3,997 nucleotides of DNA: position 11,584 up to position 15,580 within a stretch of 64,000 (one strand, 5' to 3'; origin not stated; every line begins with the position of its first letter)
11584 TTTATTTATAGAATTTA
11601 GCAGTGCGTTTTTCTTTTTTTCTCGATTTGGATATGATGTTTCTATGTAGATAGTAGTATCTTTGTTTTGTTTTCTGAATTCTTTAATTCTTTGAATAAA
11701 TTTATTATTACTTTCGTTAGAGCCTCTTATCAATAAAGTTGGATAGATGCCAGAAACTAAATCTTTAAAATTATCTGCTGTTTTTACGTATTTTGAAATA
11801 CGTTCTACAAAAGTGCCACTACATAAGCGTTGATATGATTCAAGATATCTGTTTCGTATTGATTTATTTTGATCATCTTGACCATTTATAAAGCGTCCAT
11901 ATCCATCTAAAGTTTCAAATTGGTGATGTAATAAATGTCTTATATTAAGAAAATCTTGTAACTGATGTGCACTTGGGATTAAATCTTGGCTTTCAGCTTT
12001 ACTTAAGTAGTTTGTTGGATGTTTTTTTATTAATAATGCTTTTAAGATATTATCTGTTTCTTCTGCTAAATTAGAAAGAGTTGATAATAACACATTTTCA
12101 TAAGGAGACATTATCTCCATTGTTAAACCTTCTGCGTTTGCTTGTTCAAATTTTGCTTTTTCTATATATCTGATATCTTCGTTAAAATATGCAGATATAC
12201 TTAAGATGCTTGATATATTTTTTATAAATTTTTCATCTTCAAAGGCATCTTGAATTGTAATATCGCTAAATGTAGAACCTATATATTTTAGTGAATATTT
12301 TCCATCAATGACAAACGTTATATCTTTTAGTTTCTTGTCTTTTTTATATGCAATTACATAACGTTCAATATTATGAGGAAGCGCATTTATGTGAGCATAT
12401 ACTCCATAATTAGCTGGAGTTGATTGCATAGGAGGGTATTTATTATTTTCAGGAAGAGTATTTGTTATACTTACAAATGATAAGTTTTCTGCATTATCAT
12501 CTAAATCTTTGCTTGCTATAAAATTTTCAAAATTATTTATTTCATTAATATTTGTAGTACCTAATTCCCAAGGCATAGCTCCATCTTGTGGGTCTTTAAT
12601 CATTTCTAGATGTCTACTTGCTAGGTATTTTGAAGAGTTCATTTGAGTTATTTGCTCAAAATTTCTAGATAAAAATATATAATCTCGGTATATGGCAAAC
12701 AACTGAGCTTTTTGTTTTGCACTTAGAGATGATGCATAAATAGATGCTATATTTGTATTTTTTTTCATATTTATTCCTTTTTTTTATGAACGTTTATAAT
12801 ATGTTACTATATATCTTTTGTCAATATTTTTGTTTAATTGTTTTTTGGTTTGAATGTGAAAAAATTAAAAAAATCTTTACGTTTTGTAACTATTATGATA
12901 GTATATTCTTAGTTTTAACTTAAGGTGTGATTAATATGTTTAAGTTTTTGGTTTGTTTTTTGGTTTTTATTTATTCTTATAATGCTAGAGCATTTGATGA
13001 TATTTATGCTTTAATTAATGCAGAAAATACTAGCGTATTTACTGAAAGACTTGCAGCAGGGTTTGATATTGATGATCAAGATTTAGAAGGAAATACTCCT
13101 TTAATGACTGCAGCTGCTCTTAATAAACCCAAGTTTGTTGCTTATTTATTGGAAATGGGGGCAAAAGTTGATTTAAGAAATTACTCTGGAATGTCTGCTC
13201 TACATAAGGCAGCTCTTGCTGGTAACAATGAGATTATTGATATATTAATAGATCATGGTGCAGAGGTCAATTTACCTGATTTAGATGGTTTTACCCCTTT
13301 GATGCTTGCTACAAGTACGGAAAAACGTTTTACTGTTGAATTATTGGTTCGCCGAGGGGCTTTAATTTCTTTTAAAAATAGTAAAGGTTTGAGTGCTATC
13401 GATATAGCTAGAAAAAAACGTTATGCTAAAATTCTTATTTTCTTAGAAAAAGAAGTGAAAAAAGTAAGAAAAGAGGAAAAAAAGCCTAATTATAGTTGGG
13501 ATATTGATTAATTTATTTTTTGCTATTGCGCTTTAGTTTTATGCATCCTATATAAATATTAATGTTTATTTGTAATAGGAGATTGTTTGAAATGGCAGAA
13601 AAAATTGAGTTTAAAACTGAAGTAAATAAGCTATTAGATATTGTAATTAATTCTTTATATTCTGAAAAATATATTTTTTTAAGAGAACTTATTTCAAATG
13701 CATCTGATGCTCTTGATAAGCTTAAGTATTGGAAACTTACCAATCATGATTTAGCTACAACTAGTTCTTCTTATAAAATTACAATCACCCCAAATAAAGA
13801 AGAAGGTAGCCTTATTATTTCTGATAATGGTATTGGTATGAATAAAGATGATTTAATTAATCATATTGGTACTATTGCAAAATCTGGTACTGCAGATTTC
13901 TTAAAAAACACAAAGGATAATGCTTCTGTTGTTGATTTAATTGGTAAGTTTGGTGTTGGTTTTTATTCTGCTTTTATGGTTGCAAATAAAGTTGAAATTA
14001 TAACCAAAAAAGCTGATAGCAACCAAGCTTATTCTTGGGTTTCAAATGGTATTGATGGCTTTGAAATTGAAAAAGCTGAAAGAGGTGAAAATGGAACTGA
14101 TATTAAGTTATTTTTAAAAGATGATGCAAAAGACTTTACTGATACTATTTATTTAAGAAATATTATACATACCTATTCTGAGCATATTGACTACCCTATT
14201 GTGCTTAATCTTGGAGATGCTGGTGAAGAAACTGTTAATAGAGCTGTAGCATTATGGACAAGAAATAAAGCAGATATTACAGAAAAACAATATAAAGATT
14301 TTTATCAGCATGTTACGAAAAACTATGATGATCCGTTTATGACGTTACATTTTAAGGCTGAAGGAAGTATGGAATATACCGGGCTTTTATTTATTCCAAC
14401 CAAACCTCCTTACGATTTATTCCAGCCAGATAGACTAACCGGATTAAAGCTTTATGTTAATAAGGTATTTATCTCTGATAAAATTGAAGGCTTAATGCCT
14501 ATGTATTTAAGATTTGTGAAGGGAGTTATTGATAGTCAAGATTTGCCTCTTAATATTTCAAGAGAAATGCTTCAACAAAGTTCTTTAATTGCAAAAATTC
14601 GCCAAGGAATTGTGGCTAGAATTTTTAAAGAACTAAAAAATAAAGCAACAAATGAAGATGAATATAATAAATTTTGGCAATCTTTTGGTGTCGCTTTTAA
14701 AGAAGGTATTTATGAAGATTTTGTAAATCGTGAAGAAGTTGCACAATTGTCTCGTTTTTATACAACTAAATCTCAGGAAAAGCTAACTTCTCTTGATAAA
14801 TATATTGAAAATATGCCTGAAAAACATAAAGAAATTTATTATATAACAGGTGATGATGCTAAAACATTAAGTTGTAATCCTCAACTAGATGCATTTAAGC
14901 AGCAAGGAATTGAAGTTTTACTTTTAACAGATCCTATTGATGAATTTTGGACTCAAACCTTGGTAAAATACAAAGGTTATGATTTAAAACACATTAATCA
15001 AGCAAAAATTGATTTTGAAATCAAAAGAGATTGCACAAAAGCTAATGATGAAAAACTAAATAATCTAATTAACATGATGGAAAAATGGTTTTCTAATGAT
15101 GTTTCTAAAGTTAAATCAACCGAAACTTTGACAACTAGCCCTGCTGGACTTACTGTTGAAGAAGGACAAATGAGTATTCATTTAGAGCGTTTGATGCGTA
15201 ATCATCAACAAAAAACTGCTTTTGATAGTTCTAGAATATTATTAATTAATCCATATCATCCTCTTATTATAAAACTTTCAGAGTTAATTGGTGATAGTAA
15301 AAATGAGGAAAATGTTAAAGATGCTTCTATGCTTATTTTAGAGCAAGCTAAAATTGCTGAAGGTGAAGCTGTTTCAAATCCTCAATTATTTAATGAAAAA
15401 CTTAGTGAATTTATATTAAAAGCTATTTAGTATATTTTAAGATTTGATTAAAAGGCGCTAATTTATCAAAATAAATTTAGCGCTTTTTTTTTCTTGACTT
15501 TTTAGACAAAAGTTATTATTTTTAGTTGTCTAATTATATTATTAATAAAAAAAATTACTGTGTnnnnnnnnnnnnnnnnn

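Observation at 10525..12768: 747-aa single-chain protein with two HEPN-type Rx4H motifs and no CRISPR or MNT partner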

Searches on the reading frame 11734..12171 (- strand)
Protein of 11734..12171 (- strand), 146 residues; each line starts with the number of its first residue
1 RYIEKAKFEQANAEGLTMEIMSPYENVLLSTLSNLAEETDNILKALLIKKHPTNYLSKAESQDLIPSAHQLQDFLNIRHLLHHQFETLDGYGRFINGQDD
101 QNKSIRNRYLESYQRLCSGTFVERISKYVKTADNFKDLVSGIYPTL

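Call 32: search_solved_structures(query=A2, max_evalue=10, show_alignments=4)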
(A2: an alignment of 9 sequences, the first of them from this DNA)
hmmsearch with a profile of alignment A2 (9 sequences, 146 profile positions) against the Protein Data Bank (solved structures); distinct sequences matched with E-value up to 10: 5.
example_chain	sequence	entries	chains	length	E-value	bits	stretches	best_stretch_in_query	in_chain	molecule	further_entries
8zht_A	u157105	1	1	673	0.14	15.4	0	18-77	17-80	Peptidyl-prolyl cis-trans isomerase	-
3zok_A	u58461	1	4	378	0.19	15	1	55-101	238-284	3-DEHYDROQUINATE SYNTHASE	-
9lkj_A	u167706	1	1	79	0.56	13.4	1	26-71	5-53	Phage protein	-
3okf_A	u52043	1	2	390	0.6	13.3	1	66-130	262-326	3-dehydroquinate synthase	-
3gzf_A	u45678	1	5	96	1.2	12.3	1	110-138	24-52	Replicase polyprotein 1ab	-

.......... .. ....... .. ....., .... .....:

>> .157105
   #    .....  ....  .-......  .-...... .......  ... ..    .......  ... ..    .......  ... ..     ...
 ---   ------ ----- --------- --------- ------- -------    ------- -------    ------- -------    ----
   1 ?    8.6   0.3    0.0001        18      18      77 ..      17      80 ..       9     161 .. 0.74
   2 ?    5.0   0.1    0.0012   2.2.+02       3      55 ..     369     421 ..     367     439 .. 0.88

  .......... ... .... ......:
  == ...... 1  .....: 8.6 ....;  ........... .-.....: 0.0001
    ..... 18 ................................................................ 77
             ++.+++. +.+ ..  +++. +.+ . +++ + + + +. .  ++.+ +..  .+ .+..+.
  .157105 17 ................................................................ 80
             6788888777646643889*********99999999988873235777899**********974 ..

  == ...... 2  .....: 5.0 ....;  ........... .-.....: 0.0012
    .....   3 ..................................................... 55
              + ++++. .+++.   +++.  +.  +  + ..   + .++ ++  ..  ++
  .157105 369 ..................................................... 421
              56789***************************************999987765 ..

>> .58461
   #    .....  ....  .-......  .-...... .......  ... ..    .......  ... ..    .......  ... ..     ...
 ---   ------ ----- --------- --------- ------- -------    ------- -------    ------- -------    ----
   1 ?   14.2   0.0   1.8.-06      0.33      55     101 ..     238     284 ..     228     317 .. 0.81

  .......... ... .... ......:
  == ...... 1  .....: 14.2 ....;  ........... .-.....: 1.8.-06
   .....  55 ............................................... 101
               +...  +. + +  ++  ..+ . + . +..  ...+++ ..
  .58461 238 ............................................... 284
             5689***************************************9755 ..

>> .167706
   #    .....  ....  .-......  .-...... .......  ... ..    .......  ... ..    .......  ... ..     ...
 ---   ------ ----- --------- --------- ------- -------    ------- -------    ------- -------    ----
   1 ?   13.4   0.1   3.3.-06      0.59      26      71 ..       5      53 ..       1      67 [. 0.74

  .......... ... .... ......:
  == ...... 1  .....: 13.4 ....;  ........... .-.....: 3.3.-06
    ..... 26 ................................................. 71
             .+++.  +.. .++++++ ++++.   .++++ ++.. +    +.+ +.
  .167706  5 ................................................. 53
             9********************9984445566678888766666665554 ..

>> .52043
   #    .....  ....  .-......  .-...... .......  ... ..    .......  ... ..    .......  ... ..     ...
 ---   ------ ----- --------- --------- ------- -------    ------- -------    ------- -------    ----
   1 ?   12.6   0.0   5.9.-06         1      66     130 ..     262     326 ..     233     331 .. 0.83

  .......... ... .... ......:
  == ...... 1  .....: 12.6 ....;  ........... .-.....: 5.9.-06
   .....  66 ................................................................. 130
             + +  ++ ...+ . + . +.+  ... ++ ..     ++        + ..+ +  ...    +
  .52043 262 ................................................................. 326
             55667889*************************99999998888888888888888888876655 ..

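Call 60: search_protein_families(library=pfam, alignment_id=A7, max_evalue=10)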
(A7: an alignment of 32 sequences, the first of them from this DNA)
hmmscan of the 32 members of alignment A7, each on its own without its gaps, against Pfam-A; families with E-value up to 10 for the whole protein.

A. member 1, seq(142 aa): 1 family
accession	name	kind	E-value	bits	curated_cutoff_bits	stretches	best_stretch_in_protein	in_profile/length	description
PF14495.11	Cytochrom_C550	-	0.16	12.1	27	1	25-87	56-118/136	Cytochrome c-550 domain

B. families by the number of members that match (of 32 scanned): 34 families (the first 25 are shown)
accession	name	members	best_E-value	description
PF08780.16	NTase_sub_bind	5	0.0017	Nucleotidyltransferase substrate binding protein like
PF01934.22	HepT-like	1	0.00035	Ribonuclease HepT-like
PF25413.1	Rossman_Mical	1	0.00053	Mical, Rossman domain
PF20819.2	T4_Rnl1_C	1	0.0019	T4 RNA ligase 1, C-terminal domain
PF05946.17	TcpA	1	0.0064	Toxin-coregulated pilus subunit TcpA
PF16440.10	DUF5037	1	0.0097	Domain of unknown function (DUF5037)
PF02672.20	CP12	1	0.011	CP12 domain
PF05066.19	HARE-HTH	1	0.012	HB1, ASXL, restriction endonuclease HTH domain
PF07766.19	LETM1_RBD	1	0.015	LETM1-like, RBD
PF04459.17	DUF512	1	0.015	Protein of unknown function (DUF512)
PF08519.17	RFC1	1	0.019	Replication factor RFC1 C terminal domain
PF16037.10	DUF4790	1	0.031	Domain of unknown function (DUF4790)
PF09951.15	Imm33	1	0.043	Immunity protein Imm33 domain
PF13315.11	DUF4085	1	0.05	Protein of unknown function (DUF4085)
PF20612.3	SHOCT_2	1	0.051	SHOCT domain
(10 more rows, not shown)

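Call 61: search_solved_structures(query=A7, max_evalue=10, show_alignments=5)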
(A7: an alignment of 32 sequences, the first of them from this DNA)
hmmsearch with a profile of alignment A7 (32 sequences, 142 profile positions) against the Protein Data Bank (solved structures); distinct sequences matched with E-value up to 10: 3.
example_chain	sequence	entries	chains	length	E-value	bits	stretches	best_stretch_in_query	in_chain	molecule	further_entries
6rsw_C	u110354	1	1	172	0.19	14.8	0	90-140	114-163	Adenylyl cyclase-associated protein 1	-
9q7o_W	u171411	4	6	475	0.27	14.3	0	11-45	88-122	Adenylyl cyclase-associated protein 1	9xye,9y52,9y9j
6rsq_A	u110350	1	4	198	0.29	14.2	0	90-140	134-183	Adenylyl cyclase-associated protein 1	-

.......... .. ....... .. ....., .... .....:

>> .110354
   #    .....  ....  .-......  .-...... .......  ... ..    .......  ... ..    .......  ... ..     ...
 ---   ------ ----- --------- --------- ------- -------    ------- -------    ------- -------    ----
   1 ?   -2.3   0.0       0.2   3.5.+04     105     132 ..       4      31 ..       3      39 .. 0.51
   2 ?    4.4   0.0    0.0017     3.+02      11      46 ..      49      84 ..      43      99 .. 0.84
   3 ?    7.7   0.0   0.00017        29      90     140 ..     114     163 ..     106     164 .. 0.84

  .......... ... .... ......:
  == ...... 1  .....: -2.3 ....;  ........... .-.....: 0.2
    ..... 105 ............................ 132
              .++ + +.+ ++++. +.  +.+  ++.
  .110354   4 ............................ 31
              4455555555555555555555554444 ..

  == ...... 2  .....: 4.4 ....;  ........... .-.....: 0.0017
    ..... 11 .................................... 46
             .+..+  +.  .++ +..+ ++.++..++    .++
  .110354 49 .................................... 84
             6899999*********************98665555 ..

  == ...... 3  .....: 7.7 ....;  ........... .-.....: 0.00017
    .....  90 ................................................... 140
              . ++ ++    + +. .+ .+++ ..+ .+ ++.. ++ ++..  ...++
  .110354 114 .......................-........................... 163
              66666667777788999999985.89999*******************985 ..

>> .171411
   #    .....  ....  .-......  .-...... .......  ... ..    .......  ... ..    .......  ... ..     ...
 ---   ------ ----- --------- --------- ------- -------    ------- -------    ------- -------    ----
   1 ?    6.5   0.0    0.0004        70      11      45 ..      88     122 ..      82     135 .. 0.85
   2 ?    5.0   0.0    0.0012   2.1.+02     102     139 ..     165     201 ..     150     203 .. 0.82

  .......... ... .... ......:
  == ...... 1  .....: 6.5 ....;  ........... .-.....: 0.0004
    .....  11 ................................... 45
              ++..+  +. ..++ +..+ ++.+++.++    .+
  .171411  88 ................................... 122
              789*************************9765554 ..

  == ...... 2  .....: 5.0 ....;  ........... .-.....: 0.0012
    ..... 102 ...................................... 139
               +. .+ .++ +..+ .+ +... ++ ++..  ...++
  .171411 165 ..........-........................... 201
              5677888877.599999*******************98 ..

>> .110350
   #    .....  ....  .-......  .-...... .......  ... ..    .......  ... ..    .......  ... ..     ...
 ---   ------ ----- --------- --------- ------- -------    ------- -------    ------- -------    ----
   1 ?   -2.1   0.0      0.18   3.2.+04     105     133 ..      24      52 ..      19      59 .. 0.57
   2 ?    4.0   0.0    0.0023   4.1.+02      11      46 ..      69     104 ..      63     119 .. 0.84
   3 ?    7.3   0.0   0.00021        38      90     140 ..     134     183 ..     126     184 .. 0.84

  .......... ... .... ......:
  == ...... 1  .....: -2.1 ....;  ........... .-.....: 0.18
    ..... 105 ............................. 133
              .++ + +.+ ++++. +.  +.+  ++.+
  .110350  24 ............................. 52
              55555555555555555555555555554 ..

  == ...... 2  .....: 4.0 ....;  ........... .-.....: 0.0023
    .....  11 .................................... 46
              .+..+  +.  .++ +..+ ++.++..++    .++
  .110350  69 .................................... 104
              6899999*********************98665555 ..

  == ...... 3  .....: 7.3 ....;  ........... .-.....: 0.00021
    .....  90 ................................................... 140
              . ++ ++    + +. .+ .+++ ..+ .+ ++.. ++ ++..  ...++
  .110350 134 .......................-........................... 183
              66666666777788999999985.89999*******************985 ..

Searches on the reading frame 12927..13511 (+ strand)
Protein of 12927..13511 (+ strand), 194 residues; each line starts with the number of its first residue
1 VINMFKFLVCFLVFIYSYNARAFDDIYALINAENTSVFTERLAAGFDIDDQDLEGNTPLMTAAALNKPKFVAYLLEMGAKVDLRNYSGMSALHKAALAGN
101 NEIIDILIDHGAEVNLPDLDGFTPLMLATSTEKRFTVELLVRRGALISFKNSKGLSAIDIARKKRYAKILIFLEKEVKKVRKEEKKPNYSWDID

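Call 13: search_protein_families(library=pfam, proteins=[window:12927-13511:+], max_evalue=0.01)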
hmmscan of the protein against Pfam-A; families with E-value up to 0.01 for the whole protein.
window:12927-13511:+ (194 aa): 6 families
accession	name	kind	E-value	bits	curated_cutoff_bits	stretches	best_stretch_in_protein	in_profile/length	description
PF12796.13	Ank_2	-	4.9e-22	78.7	27.3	2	33-118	8-90/90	Ankyrin repeats (3 copies)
PF00023.36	Ank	-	8.3e-21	73.4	21.1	3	88-118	2-32/33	Ankyrin repeat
PF13637.12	Ank_4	-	4.9e-17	62.1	22.7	2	60-108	2-50/50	Ankyrin repeats (many copies)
PF13857.12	Ank_5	-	2.2e-16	60.2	27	3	78-128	5-56/56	Ankyrin repeats (many copies)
PF13606.12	Ank_3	-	6.3e-16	57.1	22.3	2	88-115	2-29/30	Ankyrin repeat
PF24521.3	Ank_KRIT1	-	0.00013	22.1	80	1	57-166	20-130/149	KRIT1 ankyrin-repeats domain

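Call 93: find_related_loci(query=A10, collection=metagenome_contigs, flank=6000)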
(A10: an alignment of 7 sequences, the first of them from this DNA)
Query A10 (191 aa) in metagenome_contigs; peptide patterns used: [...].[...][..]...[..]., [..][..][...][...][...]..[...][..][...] (x = any residue, [..] = any of these).
600 stretches matched a pattern (row limit reached: there are more); 337 encode a relative of the query (tblastn E <= 1e-3); the best 80 are kept; 80 distinct loci.
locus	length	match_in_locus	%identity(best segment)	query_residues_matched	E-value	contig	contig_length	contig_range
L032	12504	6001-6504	54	6-173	4e-55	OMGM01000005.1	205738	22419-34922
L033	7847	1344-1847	54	6-173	4e-55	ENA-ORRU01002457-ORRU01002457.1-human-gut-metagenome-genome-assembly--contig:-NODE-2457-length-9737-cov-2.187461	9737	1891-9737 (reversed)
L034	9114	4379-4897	52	6-178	3e-55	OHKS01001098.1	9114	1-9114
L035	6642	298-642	56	64-178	3e-37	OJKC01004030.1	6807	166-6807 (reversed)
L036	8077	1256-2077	42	28-182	3e-24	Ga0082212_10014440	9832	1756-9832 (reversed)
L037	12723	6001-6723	42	31-182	4e-24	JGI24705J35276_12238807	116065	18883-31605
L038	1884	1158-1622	39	26-171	1e-23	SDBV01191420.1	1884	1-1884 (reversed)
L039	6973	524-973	43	23-170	6e-21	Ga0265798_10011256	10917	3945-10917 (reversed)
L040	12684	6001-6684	36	1-170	2e-20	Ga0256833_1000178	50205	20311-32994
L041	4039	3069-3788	33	23-170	6e-20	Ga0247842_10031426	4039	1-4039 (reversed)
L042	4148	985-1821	36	25-158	7e-20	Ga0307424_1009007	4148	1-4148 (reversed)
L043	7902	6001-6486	34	39-170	4e-19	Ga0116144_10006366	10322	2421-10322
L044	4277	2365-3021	38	39-160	5e-19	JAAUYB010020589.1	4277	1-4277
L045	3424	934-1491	39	23-174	6e-19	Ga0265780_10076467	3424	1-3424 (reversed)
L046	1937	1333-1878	32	2-171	8e-19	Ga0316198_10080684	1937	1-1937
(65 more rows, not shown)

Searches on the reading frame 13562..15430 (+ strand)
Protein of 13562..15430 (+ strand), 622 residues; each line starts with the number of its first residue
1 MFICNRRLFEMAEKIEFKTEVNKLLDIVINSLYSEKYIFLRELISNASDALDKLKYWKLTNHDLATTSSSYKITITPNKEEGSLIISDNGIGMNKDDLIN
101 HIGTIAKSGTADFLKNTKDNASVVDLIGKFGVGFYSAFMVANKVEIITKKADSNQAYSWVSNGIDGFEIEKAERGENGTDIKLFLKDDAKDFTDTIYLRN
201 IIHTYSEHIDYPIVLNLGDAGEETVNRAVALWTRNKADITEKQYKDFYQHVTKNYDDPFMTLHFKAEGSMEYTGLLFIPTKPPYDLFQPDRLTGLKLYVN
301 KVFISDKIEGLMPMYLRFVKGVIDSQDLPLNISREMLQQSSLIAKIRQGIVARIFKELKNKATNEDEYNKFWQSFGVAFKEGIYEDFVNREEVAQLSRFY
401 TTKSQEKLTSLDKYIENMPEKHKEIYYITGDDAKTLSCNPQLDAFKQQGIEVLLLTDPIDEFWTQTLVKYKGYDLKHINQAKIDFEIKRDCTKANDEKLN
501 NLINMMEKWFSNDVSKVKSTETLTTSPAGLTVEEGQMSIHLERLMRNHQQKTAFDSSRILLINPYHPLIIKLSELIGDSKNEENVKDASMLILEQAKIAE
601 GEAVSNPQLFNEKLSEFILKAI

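Call 13: search_protein_families(library=pfam, proteins=[window:13562-15430:+], max_evalue=0.01)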
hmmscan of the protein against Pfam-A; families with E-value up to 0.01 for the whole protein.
window:13562-15430:+ (622 aa): 3 families
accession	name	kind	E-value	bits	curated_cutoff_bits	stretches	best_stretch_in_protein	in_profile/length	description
PF00183.23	HSP90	-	5e-117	392.4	24.4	1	222-620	79-488/518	Hsp90 protein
PF13589.12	HATPase_c_3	-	2.6e-12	47.4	25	1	63-164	21-108/137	Histidine kinase-, DNA gyrase B-, and HSP90-like ATPase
PF02518.31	HATPase_c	-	6.7e-05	23.7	26.4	1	40-136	6-79/111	Histidine kinase-, DNA gyrase B-, and HSP90-like ATPase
